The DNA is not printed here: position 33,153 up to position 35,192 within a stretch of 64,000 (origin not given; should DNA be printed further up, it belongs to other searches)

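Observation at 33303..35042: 579-aa Cys-rich protein with zinc-ribbon domains at both termini and a central NCxxC-repeat core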

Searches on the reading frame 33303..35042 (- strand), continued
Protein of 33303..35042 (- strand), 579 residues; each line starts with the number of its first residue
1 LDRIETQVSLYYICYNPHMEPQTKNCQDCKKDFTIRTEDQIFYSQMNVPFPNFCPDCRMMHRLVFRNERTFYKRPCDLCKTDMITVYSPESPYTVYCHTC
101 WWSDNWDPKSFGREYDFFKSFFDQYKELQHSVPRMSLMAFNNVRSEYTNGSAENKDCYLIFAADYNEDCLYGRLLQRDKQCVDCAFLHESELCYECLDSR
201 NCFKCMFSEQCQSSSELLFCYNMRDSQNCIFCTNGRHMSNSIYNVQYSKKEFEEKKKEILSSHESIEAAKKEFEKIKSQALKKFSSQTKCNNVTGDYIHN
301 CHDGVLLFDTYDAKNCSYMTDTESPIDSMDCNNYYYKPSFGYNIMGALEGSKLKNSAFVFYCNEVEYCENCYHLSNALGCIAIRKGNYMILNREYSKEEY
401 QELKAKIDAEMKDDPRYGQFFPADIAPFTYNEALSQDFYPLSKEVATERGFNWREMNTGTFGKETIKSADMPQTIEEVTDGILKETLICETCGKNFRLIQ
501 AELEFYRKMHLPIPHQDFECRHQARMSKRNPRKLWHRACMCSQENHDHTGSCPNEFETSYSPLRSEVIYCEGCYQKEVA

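Call 61: search_dna_similar(query=window:33306-34988:-, collection=phages, mode=protein, max_evalue=0.01, max_rows=25)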
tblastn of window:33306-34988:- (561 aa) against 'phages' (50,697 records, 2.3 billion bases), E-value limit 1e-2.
No match.

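Call 65: find_related_loci(query=A1, collection=viral_contigs, flank=8000)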
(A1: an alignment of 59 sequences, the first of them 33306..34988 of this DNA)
Query A1 (561 aa) in viral_contigs; peptide patterns used: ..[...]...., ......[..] (x = any residue, [..] = any of these).
76 stretches matched a pattern, but none encodes a relative of the query by tblastn (E <= 1e-3).

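Call 66: list_cluster_members(proteins=[P0113, P0019, P0044])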
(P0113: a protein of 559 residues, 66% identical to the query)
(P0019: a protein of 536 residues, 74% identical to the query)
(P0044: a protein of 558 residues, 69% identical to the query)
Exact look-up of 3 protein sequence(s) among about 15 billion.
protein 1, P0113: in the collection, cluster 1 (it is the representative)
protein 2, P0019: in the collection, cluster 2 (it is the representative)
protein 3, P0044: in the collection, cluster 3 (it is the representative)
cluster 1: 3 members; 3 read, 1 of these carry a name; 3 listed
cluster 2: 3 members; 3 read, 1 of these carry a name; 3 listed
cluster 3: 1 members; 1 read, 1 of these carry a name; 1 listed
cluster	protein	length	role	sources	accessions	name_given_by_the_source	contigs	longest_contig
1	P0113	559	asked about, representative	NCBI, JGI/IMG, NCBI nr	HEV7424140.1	MAG TPA: hypothetical protein VGO21_03035 [Candidatus Paceibacterota bacterium] | ERCC4-type nuclease | hypothetical protein [Candidatus Paceibacterota bacterium]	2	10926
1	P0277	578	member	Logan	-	-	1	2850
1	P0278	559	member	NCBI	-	-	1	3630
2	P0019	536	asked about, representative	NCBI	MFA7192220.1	MAG: hypothetical protein WC089_02910 [Candidatus Paceibacterota bacterium]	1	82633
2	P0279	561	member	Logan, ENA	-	-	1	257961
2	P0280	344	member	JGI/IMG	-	-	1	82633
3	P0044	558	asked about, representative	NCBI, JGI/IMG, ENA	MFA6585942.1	MAG: hypothetical protein WCS86_02150 [Candidatus Paceibacterota bacterium]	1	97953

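Call 69: search_protein_families(library=pfam, proteins=[L083:1890-2195:+, L081:1945-3273:+, L081:3274-4224:-, L081:9888-11402:+, L081:11467-13257:+, L079:4976-5551:+, L079:7932-8780:+, L082:5067-5777:-, L082:7695-8114:+, L078:8092-8844:-], max_evalue=0.001)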
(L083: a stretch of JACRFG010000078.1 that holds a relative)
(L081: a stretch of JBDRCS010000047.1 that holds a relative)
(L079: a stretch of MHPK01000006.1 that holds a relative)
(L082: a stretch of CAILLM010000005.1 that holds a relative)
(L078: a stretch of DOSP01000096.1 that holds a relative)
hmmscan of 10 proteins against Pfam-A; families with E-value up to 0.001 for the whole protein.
L083:1890-2195:+ (101 aa): 1 family
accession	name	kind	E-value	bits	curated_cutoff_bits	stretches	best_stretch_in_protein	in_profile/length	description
PF03091.20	CutA1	-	2.2e-20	72.7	22.4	1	3-97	2-97/99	CutA1 divalent ion tolerance protein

L081:1945-3273:+ (442 aa): 1 family
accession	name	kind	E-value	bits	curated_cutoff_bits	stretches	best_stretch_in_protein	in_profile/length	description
PF11028.14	TMEM260-like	-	2.9e-09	37.4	24.2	1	54-189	15-172/179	Protein O-mannosyl-transferase TMEM260-like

L081:3274-4224:- (316 aa): 2 families
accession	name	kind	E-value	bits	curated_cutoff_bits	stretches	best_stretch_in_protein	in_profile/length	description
PF00535.33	Glycos_transf_2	-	3.3e-29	102.4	23.3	1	6-169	1-165/168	Glycosyl transferase family 2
PF10111.15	Glyco_tranf_2_2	-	6.5e-06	26.3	27.3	1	6-99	1-92/276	Glycosyltransferase like family 2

L081:9888-11402:+ (504 aa): 1 family
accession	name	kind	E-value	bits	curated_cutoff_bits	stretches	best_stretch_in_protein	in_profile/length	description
PF01293.25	PEPCK_ATP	-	5.9e-206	685.1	26.5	1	4-462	2-461/465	Phosphoenolpyruvate carboxykinase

L081:11467-13257:+ (596 aa): 1 family
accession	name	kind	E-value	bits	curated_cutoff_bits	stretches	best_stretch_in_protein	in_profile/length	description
PF13229.12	Beta_helix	-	3.4e-24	85.7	25.9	2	154-311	2-141/158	Right handed beta helix region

L079:4976-5551:+ (191 aa): 2 families
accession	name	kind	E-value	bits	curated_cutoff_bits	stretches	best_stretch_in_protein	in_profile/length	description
PF18765.7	Polbeta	-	6.7e-12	45.9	26.9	1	88-159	2-68/93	Polymerase beta, Nucleotidyltransferase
PF01909.29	NTP_transf_2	-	2.4e-08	34.7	21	1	88-169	3-92/93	Nucleotidyltransferase domain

L079:7932-8780:+ (282 aa): 1 family
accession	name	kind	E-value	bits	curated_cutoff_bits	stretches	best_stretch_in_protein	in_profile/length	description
PF13177.12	DNA_pol3_delta2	-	2.5e-33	115.8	27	1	9-159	2-157/161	DNA polymerase III, delta subunit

L082:5067-5777:- (236 aa): 0 families

L082:7695-8114:+ (139 aa): 1 family
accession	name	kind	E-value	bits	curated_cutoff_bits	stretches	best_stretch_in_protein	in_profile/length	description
PF02021.23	UPF0102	-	1.2e-21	77.3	23.6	1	21-120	1-80/80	Uncharacterised protein family UPF0102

L078:8092-8844:- (250 aa): 7 families
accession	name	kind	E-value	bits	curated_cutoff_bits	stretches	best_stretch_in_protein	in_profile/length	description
PF08241.18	Methyltransf_11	-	1.1e-13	52.1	21.2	1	44-138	1-94/95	Methyltransferase domain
PF13649.12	Methyltransf_25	-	1.3e-13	51.8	27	1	44-133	2-95/97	Methyltransferase domain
PF13847.12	Methyltransf_31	-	1.5e-13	51.1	27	1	43-138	7-108/145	Methyltransferase domain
PF13489.12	Methyltransf_23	-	4.5e-11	43.2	27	1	25-141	7-118/164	Methyltransferase domain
PF08242.18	Methyltransf_12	-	3.4e-10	41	30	1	44-135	1-96/98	Methyltransferase domain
PF01209.24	Ubie_methyltran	-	5.4e-07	29.6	20.1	1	32-138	40-150/233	ubiE/COQ5 methyltransferase family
PF01728.25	FtsJ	-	4.6e-05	23.8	24.1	1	39-130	21-112/181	FtsJ-like methyltransferase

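Call 77: find_homologous_proteins(query=L083:9488-11233:+)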
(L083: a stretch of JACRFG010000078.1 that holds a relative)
Query L083:9488-11233:+ (581 aa): 443 proteins with E <= 0.001 among 5409 candidates; the best 120 are listed.
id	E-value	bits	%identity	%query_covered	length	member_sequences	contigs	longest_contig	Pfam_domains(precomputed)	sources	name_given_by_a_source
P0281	0.0e+0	1364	100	100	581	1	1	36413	PF23477.2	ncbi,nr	ncbi:hypothetical protein HY967_04590 [Candidatus Jorgensenbacteria bacterium]|nr:hypothetical prote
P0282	1.3e-284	963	69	100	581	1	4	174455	-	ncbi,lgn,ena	-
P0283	7.6e-277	938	67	100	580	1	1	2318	PF23477.2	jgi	jgi:CxxC-x17-CxxC domain-containing protein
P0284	1.5e-271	920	66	100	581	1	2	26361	-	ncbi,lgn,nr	ncbi:MAG: hypothetical protein HY378_00925 [Candidatus Brennerbacteria bacterium]|nr:hypothetical pr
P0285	9.0e-221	753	69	78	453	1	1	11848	PF23477.2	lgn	-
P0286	6.3e-190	651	51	100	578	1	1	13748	-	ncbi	-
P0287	7.1e-184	631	49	100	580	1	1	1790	-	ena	-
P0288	1.1e-180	620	48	100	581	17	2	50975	-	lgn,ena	-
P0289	1.6e-180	620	47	99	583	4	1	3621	-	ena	-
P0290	2.2e-180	619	48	100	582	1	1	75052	-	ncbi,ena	-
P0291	3.6e-180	618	47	99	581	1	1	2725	PF23477.2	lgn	-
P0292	3.9e-180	618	47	99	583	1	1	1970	-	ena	-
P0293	8.9e-180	617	47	100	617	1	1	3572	-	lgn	-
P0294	1.8e-179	616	48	100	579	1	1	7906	-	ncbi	-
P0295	6.7e-179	614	47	100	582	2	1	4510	-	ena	-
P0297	1.6e-177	610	48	100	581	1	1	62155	PF23477.2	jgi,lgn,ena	-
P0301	2.1e-176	606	47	100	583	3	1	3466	PF23477.2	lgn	-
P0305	1.5e-175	603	46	100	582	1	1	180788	-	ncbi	-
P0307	8.6e-175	601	47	100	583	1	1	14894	PF23477.2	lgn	-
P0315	4.2e-174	598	47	99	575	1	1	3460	PF23477.2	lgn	-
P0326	1.1e-172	594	48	100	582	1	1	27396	PF23477.2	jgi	jgi:CxxC-x17-CxxC domain-containing protein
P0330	2.7e-172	592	46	100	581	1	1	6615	PF23477.2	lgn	-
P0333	5.6e-172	591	45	100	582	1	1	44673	PF23477.2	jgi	jgi:hypothetical protein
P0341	1.5e-171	590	47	100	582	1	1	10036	PF23477.2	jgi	jgi:hypothetical protein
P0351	1.1e-170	587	45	100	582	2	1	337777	-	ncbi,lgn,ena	-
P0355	3.0e-170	586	45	100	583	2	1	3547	PF23477.2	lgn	-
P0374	1.0e-168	581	46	100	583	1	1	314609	-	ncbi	-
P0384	8.9e-168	578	47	100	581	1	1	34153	PF23477.2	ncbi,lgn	-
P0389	1.7e-167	577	46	100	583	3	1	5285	PF23477.2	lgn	-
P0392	2.1e-167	576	46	100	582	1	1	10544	PF23477.2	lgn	-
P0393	2.2e-167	576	46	100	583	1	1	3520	PF23477.2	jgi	jgi:CxxC-x17-CxxC domain-containing protein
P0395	2.4e-167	576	45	100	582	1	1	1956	PF23477.2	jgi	-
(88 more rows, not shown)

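Call 78: search_protein_families(library=ncbifam, proteins=[L083:9488-11233:+, P0283, P0326, L078:2048-3718:+, L085:6001-7674:+], max_evalue=0.1)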
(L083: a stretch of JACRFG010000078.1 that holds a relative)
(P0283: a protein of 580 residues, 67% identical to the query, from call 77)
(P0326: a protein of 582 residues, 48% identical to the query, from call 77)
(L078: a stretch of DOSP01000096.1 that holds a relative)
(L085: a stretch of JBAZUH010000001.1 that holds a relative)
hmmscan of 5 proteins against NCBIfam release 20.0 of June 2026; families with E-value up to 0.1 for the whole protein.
L083:9488-11233:+ (581 aa): 1 family
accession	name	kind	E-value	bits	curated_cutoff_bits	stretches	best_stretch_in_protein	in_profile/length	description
TIGR04272.1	cxxc_cxxc_Mbark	domain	2.2e-06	27.3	36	1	546-578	3-35/37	CxxC-x17-CxxC domain-containing protein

P0283 (580 aa): 2 families
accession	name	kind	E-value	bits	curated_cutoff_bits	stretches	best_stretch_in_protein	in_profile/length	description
TIGR04272.1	cxxc_cxxc_Mbark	domain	1.7e-06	27.6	36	1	545-577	3-35/37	CxxC-x17-CxxC domain-containing protein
NF045755.1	MPN552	equivalog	0.0057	16.3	300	0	214-264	157-207/266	MPN552 family protein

P0326 (582 aa): 1 family
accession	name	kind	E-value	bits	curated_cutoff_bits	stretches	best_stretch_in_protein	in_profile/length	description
TIGR04272.1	cxxc_cxxc_Mbark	domain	2.2e-06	27.3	36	1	547-579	3-35/37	CxxC-x17-CxxC domain-containing protein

L078:2048-3718:+ (556 aa): 1 family
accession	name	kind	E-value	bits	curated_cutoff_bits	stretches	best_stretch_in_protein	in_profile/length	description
NF011482.0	PRK14892.1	equivalog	0.00073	19.4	109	1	37-121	5-90/101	putative transcription elongation factor Elf1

L085:6001-7674:+ (557 aa): 1 family
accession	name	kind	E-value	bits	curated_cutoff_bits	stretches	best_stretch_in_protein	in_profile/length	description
NF011482.0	PRK14892.1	equivalog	0.04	13.8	109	1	57-119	23-85/101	putative transcription elongation factor Elf1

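Call 88: list_cluster_members(proteins=[P0001, P0006, P0017, P0020, P0063, P0282, P0290, P0305, P0351, P0374])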
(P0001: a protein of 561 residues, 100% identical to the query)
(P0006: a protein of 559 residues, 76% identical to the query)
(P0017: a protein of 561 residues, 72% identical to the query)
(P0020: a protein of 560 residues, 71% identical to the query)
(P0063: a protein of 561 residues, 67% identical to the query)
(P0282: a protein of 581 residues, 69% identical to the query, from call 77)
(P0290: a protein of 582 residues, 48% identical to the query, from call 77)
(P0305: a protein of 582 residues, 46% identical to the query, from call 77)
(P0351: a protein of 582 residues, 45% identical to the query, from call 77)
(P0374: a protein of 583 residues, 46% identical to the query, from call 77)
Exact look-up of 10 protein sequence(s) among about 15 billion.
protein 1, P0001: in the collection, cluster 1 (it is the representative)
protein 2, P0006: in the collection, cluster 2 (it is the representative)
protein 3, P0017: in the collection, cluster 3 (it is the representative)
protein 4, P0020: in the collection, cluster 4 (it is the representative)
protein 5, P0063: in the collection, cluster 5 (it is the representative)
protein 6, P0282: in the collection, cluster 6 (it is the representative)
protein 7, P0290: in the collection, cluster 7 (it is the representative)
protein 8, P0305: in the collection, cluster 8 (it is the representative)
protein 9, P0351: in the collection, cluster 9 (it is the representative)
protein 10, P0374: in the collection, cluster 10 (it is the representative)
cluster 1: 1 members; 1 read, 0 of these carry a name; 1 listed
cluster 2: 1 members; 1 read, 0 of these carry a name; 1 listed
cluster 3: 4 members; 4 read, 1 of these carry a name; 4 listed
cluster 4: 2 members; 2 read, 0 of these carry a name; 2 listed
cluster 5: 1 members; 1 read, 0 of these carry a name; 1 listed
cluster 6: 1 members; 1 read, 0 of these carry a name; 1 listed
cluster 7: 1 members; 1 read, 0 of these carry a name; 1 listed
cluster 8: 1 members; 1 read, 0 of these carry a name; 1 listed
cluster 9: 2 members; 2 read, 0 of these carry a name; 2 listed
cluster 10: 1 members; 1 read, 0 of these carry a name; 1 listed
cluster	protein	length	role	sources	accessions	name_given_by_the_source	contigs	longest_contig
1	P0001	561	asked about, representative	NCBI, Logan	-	-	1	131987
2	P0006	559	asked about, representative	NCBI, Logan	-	-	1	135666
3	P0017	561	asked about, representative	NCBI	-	-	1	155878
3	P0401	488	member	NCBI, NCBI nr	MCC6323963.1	hypothetical protein IT400_04200, partial [Candidatus Nomurabacteria bacterium] | hypothetical protein [Candidatus Nomurabacteria bacterium]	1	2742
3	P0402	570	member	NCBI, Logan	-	-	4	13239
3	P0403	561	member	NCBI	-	-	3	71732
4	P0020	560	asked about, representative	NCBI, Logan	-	-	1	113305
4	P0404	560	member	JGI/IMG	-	-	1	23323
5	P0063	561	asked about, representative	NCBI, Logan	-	-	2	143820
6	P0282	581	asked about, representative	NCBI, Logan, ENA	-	-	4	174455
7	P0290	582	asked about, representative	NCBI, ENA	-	-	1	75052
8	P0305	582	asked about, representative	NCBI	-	-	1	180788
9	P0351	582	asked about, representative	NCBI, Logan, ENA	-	-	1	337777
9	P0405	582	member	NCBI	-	-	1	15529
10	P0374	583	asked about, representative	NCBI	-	-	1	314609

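Call 90: search_dna_similar(query=P0227, collection=phages, mode=protein, max_evalue=5, max_rows=15)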
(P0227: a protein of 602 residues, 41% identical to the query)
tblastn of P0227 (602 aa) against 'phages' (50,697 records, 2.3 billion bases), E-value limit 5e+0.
Records with a match: 8; places in all: 8; records where one place covers at least 80% of the query: 0.
Best place of each record, by identity: <60% 8.
By first word of the organism name: Vibrio 3; Synechococcus 3; Flavobacterium 1; Cyanophage 1.
By host as written in the record: Synechococcus sp. CB0101 4; Vibrio breoganii 3; Flavobacterium sp. B183 1.
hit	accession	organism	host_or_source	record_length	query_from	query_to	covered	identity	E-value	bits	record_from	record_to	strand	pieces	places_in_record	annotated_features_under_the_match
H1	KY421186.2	Flavobacterium phage FL-1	Flavobacterium sp. B183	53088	75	215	23%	23.3%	4e+0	37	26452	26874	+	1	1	hypothetical protein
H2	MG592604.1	Vibrio phage 1.238.B._10N.261.52.F10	Vibrio breoganii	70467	93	208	19%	23.6%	2e+0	38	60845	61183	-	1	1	insect antifreeze protein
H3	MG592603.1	Vibrio phage 1.238.A._10N.261.52.F10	Vibrio breoganii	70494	93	208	19%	23.6%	2e+0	38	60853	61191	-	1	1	insect antifreeze protein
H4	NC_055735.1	Vibrio phage 1.238.A._10N.261.52.F10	Vibrio breoganii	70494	93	208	19%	23.6%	2e+0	38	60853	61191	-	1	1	insect antifreeze protein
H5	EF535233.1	Cyanophage S-CBP3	Synechococcus sp. CB0101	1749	198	243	8%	39.1%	3e+0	37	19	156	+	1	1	pol: DNA polymerase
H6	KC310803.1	Synechococcus phage S-CBP3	Synechococcus sp. CB0101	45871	198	243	8%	39.1%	5e+0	36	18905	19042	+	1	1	none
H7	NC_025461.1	Synechococcus phage S-CBP3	Synechococcus sp. CB0101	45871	198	243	8%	39.1%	5e+0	36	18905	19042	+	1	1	none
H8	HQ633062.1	Synechococcus phage S-CBP3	Synechococcus sp. CB0101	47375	198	243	8%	39.1%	5e+0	36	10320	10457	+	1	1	none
